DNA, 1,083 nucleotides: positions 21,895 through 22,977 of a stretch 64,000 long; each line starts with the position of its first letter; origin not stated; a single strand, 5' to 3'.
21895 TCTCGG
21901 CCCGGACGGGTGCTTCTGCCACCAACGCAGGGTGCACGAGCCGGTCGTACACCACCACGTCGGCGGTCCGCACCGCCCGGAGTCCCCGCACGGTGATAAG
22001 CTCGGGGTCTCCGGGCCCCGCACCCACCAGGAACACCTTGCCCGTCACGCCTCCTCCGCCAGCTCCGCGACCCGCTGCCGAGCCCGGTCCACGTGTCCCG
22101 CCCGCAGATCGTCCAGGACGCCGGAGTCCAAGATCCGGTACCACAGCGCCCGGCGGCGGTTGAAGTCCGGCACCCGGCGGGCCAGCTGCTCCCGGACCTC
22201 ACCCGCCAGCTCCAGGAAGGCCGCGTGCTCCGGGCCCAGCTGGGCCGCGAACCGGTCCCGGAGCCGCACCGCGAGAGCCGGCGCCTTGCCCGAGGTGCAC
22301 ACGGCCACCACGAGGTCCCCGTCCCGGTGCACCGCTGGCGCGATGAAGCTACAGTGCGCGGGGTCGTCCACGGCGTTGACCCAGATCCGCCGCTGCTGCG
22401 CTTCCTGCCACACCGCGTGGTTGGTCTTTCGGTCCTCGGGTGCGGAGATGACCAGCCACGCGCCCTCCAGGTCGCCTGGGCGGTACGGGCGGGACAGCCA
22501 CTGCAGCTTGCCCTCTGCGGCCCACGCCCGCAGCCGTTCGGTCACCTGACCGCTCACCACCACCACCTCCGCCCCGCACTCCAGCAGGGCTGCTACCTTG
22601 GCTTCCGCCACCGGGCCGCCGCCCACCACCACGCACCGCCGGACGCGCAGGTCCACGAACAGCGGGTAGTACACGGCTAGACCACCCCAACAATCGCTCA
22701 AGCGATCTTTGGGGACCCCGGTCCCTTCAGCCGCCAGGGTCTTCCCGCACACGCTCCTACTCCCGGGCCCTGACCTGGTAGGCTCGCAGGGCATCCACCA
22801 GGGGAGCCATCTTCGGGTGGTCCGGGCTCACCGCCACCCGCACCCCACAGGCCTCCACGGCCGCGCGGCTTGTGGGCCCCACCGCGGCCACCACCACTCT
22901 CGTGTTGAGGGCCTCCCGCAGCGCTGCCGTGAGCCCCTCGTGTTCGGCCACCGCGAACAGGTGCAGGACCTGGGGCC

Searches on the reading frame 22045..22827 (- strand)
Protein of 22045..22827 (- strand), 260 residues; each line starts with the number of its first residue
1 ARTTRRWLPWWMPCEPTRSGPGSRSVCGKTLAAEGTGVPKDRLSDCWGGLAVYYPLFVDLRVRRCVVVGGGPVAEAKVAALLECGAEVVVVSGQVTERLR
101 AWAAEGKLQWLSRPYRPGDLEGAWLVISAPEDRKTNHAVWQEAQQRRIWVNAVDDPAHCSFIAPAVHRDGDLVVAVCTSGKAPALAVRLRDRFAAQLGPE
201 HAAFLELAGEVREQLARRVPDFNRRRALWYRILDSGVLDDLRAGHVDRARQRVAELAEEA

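Call 43: search_protein_families(library=pfam, proteins=[window:22045-22827:-], max_evalue=0.001)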
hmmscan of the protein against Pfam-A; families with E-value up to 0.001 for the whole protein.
window:22045-22827:- (260 aa): 3 families
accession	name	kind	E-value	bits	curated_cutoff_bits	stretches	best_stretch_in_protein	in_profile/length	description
PF13241.12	NAD_binding_7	-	8.7e-33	113.5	22.1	1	56-165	1-104/104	Putative NAD(P)-binding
PF10414.14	CysG_dimeriser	-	1.3e-09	38.1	23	1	204-255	5-56/58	Sirohaem synthase dimerisation region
PF14824.11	Sirohm_synth_M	-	4.9e-06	26.4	25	1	169-195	1-27/28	Sirohaem biosynthesis protein central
